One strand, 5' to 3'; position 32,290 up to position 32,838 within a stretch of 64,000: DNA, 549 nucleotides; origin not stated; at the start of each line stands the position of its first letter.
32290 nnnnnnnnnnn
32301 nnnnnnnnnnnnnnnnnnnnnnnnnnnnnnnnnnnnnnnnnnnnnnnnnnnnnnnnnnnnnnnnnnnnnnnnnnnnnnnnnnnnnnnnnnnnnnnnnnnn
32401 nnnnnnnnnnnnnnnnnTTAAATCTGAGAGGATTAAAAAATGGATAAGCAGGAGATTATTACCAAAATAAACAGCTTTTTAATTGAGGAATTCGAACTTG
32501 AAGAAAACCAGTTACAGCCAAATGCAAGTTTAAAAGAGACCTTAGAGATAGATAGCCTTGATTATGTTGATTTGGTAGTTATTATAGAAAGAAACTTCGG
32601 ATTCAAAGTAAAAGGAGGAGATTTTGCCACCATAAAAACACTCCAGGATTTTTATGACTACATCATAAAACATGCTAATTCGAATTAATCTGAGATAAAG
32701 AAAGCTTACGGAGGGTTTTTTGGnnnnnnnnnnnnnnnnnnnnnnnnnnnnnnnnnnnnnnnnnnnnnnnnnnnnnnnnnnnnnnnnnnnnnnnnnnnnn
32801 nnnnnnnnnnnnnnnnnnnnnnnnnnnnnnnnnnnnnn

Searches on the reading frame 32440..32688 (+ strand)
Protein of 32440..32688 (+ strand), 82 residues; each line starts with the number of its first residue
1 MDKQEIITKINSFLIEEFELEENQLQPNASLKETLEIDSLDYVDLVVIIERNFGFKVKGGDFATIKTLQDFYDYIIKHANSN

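Call 11: search_protein_families(library=pfam, proteins=[window:32440-32688:+], max_evalue=0.01)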
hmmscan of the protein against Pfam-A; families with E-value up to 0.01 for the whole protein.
window:32440-32688:+ (82 aa): 1 family
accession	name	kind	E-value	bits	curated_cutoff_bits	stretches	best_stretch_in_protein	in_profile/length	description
PF00550.31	PP-binding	-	2.9e-09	37.5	20.8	1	16-75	9-67/67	Phosphopantetheine attachment site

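Call 17: search_protein_families(library=ncbifam, proteins=[window:32440-32688:+], max_evalue=0.00001)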
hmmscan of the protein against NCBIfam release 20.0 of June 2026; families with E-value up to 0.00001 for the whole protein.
window:32440-32688:+ (82 aa): 12 families
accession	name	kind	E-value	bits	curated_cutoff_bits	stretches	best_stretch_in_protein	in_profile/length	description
NF003757.0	PRK05350.1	equivalog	5.1e-18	65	65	1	1-76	2-77/83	acyl carrier protein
NF002148.0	PRK00982.1-2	subfamily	3.4e-17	62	71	1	3-78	2-77/79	acyl carrier protein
NF002150.0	PRK00982.1-4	subfamily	3.7e-15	55.9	66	1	1-79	1-79/80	acyl carrier protein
TIGR00517.1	acyl_carrier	equivalog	1.9e-13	50.1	70.45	1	3-77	1-75/77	acyl carrier protein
NF002147.0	PRK00982.1-1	equivalog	1.2e-11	44.2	84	1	2-79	4-81/83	acyl carrier protein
NF002151.0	PRK00982.1-5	equivalog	1.5e-11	44.2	92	1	5-79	3-77/78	acyl carrier protein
NF002149.0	PRK00982.1-3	equivalog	4.6e-11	42.5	106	1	5-79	3-77/78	acyl carrier protein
NF040636.1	AcpM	exception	4.4e-10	39.4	146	1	3-79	3-79/93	meromycolate extension acyl carrier protein AcpM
NF009104.0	PRK12449.1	equivalog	4.9e-10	39.2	70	1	1-79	1-79/80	acyl carrier protein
NF058660.1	cispen_ACP_AmcB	equivalog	8.5e-09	35.5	80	1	6-75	2-75/80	cispentacin biosynthesis acyl carrier protein AmcB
NF006031.0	PRK08172.1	equivalog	5.8e-07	30.1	76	1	12-75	11-74/82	acyl carrier protein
NF005079.0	PRK06508.1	equivalog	1.3e-06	28.7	83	1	9-57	7-55/93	acyl carrier protein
